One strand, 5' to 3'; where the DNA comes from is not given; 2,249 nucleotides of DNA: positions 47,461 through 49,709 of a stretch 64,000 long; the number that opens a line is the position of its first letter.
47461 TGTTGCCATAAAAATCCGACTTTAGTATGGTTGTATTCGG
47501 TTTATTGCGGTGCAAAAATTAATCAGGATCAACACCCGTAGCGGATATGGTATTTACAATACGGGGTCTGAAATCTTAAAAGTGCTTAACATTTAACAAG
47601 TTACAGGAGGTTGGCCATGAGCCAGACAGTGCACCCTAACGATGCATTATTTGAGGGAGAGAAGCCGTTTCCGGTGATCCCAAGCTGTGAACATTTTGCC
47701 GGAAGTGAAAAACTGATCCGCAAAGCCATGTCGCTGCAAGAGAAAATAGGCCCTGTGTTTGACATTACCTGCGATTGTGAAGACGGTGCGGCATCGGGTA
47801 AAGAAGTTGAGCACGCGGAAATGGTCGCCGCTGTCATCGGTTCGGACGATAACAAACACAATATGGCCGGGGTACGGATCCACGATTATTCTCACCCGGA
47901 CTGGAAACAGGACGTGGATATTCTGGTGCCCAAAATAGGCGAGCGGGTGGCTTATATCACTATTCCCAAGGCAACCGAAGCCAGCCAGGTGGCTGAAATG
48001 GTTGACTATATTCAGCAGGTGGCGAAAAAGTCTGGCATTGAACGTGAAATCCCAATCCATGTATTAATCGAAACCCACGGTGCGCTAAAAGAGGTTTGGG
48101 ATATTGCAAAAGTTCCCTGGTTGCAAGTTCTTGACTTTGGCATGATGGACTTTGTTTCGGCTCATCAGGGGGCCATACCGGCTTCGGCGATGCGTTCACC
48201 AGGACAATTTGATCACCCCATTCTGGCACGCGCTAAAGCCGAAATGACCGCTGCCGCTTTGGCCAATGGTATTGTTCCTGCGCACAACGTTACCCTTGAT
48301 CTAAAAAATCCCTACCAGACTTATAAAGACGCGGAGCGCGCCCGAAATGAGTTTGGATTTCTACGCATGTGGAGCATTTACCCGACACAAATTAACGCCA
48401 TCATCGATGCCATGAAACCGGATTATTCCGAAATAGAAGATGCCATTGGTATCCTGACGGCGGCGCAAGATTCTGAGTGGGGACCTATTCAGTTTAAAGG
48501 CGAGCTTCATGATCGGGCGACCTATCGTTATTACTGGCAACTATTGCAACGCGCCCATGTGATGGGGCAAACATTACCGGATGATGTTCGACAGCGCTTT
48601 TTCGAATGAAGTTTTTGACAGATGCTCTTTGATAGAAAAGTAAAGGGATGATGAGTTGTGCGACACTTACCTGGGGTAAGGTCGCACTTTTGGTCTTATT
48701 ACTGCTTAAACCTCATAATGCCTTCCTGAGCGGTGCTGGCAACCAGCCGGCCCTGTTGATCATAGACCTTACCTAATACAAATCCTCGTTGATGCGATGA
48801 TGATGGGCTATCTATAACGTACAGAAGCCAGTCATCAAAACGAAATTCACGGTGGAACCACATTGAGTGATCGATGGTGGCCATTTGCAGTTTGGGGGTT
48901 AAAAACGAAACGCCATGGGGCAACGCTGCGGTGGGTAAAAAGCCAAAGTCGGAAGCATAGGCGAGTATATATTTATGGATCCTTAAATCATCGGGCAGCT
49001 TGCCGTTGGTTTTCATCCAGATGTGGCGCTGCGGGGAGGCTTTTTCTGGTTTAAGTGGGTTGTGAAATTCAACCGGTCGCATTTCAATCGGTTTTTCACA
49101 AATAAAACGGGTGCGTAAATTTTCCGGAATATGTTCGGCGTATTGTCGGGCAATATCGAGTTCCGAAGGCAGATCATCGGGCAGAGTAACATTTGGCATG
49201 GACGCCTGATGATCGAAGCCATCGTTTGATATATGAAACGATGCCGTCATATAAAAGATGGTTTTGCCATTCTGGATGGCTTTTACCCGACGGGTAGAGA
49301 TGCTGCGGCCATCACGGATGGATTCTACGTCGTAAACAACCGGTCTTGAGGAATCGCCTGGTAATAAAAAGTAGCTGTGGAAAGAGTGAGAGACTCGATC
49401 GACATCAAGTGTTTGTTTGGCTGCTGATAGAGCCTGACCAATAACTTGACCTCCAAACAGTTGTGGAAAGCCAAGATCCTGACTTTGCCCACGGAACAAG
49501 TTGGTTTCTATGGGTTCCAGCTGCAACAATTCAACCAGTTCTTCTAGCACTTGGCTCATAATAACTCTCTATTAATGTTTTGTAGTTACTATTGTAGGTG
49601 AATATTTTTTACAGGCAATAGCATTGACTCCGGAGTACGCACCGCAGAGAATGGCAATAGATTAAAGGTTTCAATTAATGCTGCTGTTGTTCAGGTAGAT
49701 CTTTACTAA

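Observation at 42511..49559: CoA-ester cluster with three distinct CitE/HpcH-family lyase paralogs, a double-hot-dog hydratase, an acyl-CoA ligase and TesB: candidate C4/C5-dicarboxylate (itaconate, mesaconate or citramalate type) pathway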

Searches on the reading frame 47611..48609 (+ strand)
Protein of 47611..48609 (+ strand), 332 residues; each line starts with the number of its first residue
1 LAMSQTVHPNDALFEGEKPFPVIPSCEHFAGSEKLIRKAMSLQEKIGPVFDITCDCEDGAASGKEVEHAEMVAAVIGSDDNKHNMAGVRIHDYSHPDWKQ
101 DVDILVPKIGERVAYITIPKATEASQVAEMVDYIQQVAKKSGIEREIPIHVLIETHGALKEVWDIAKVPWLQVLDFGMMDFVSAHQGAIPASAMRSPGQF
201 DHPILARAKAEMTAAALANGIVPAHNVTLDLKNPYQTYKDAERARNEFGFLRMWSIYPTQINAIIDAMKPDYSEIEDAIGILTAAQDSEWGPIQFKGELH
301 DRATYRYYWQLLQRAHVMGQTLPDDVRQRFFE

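Call 4: search_protein_families(library=pfam, proteins=[window:47611-48609:+], max_evalue=0.01)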
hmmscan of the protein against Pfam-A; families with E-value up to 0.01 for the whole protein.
window:47611-48609:+ (332 aa): 2 families
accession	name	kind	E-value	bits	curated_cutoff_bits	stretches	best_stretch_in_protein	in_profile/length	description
PF03328.21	HpcH_HpaI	-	1.5e-12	47.7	25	1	80-244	56-208/221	HpcH/HpaI aldolase/citrate lyase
PF22484.2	DUF6986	-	0.00018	20.9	27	1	45-222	81-276/408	Domain of unknown function (DUF6986)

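Call 5: search_protein_families(library=ncbifam, proteins=[window:47611-48609:+], max_evalue=0.01)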
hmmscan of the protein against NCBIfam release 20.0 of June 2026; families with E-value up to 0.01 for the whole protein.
window:47611-48609:+ (332 aa): 3 families
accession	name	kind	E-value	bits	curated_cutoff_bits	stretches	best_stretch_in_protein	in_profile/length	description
NF038242.1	RipC_Ccl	equivalog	1.1e-11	44.8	375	1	54-314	28-267/268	itaconate degradation C-C-lyase RipC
NF041626.1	malyCoAlyase_Halo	equivalog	3.5e-11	42.7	500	1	98-330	89-328/340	L-malyl-CoA/beta-methylmalyl-CoA lyase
TIGR01588.1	citE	equivalog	1.4e-08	34.2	443.4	1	53-296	29-264/288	citrate (pro-3S)-lyase subunit beta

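Call 9: search_solved_structures(query=window:47611-48609:+, max_evalue=0.001)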
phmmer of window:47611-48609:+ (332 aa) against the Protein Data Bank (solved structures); distinct sequences matched with E-value up to 0.001: 8.
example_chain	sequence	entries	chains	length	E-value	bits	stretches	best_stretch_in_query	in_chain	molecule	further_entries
3qqw_A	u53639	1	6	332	5.9e-155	518.8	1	3-331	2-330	Putative citrate lyase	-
3r4i_A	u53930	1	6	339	1.7e-113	382.5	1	7-330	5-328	Citrate Lyase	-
4l9y_A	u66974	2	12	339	8.7e-15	58.1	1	51-316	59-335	Malyl-CoA lyase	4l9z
5ugr_A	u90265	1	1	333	2.1e-10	43.8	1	52-319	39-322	Malyl-CoA lyase/beta-methylmalyl-CoA lyase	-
4l7z_A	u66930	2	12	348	3.1e-08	36.6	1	45-324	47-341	HpcH/HpaI aldolase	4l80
6kin_A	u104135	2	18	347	1.6e-07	34.3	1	45-323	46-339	HpcH/HpaI aldolase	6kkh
3qll_A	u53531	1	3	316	0.00028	23.6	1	85-317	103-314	Citrate lyase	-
1z6k_A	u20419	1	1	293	0.00045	22.9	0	151-315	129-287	Citrate Lyase beta subunit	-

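Call 25: search_solved_structures(query=window:47617-48609:+, max_evalue=0.00001, show_alignments=5)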
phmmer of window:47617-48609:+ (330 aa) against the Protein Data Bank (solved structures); distinct sequences matched with E-value up to 0.00001: 6.
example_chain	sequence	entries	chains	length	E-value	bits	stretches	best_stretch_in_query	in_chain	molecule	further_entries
3qqw_A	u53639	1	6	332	8.5e-155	518.3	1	2-329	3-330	Putative citrate lyase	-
3r4i_A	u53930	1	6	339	1.8e-113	382.5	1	5-328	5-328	Citrate Lyase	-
4l9y_A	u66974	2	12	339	8.7e-15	58.1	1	49-314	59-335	Malyl-CoA lyase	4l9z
5ugr_A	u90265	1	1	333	2e-10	43.8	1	50-317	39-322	Malyl-CoA lyase/beta-methylmalyl-CoA lyase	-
4l7z_A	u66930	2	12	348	3.1e-08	36.6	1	43-322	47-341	HpcH/HpaI aldolase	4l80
6kin_A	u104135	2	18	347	1.5e-07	34.3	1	43-321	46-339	HpcH/HpaI aldolase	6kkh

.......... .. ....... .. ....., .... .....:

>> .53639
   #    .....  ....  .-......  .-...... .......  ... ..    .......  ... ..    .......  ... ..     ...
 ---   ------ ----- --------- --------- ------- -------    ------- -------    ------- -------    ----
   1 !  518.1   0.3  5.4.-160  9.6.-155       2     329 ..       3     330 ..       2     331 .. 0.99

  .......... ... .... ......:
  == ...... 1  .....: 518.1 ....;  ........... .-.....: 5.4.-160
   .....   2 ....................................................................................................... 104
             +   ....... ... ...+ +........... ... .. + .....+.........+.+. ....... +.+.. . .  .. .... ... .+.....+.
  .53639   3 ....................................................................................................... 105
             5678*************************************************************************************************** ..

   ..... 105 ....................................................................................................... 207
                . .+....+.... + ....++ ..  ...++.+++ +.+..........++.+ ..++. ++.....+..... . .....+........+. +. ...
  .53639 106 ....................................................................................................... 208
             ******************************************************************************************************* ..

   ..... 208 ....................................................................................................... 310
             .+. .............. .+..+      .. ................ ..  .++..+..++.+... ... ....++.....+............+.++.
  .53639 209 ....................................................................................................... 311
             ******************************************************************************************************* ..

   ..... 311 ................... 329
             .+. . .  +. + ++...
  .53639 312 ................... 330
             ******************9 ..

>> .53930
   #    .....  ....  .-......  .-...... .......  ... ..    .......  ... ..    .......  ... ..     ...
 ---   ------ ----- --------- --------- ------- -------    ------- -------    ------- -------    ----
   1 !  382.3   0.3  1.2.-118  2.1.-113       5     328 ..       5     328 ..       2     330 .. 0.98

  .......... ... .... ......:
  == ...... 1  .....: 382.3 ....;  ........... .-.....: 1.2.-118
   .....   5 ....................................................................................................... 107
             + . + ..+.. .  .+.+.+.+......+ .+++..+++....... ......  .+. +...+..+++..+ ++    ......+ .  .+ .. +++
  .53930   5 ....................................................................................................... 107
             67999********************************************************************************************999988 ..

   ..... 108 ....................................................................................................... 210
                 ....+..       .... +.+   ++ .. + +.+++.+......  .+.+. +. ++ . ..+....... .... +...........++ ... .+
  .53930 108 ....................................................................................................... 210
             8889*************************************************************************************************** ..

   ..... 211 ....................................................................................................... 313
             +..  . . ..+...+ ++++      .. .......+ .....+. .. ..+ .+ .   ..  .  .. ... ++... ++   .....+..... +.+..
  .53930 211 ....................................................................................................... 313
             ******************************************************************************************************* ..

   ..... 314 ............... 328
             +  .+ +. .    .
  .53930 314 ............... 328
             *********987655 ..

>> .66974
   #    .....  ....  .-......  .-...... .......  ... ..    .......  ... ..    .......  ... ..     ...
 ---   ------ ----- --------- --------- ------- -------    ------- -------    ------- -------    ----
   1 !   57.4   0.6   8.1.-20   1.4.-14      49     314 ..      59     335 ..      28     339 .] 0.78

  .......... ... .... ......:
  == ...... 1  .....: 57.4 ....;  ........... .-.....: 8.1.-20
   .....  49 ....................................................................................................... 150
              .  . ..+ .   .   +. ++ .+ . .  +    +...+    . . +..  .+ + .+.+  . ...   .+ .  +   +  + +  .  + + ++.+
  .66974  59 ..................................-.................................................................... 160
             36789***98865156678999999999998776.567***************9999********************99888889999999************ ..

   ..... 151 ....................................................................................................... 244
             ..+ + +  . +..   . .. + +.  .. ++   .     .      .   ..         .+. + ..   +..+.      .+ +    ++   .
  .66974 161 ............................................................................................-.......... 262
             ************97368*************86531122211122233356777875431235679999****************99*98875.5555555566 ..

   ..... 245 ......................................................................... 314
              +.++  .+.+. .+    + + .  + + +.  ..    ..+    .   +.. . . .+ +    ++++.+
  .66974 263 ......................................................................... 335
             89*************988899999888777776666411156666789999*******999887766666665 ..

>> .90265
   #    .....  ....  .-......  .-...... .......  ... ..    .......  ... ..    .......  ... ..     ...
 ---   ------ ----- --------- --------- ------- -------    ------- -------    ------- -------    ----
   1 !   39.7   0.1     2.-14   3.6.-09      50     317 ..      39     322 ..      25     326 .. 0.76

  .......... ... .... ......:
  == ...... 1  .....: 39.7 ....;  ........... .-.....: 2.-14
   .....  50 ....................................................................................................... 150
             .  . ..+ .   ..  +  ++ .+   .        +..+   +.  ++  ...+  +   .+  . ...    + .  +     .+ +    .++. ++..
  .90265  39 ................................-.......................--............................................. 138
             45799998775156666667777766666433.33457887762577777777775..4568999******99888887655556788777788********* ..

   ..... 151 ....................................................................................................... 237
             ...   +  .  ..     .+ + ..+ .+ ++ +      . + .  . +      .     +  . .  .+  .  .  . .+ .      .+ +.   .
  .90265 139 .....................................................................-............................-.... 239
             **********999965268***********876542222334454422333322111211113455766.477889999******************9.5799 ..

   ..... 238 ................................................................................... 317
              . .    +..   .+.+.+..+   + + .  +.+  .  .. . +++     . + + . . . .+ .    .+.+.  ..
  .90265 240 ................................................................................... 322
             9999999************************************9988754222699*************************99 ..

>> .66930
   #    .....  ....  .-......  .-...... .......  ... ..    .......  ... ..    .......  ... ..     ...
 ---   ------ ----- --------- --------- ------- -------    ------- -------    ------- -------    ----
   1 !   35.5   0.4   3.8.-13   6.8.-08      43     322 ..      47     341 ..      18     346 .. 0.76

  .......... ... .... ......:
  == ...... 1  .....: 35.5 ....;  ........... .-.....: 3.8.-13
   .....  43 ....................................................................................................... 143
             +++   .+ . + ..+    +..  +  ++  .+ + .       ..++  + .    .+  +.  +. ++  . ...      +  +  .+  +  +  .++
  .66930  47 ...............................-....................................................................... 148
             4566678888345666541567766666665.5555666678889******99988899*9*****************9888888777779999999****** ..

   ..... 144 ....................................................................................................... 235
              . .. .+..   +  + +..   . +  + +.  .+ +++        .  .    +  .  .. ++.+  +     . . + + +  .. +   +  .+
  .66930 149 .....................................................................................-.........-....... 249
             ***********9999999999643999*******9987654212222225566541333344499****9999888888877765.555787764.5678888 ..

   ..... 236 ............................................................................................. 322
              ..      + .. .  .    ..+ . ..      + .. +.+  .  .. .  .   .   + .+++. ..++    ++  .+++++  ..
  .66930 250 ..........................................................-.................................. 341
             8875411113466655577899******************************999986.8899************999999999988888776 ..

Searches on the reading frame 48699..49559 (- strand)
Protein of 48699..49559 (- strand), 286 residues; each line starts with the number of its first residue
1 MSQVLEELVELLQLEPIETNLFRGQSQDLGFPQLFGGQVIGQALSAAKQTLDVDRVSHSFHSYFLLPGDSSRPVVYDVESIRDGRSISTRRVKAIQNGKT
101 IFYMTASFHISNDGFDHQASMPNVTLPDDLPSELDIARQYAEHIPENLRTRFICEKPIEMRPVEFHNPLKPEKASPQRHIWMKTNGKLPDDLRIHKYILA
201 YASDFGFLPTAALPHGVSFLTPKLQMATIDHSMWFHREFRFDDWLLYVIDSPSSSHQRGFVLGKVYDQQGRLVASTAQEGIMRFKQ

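Call 4: search_protein_families(library=pfam, proteins=[window:48699-49559:-], max_evalue=0.01)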
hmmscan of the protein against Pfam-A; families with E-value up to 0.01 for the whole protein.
window:48699-49559:- (286 aa): 3 families
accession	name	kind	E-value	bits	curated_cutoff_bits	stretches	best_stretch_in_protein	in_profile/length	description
PF02551.21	Acyl_CoA_thio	-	1.1e-48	164.8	21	2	149-280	3-131/132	Acyl-CoA thioesterase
PF20789.3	4HBT_3C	-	5.8e-23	82.1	24.1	1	157-282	21-140/140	Acyl-CoA thioesterase C-terminal domain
PF13622.12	4HBT_3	-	3.2e-19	69.4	24.3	1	34-109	11-83/83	Acyl-CoA thioesterase N-terminal domain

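Call 5: search_protein_families(library=ncbifam, proteins=[window:48699-49559:-], max_evalue=0.01)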
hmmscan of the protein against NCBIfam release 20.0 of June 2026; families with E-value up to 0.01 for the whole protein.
window:48699-49559:- (286 aa): 2 families
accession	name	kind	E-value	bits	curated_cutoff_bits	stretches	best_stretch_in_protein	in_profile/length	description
NF007817.0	PRK10526.1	equivalog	5.5e-138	459.2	481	1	1-285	1-285/286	acyl-CoA thioesterase II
TIGR00189.1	tesB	equivalog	5.9e-95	317.9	292.85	1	12-283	1-282/282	acyl-CoA thioesterase II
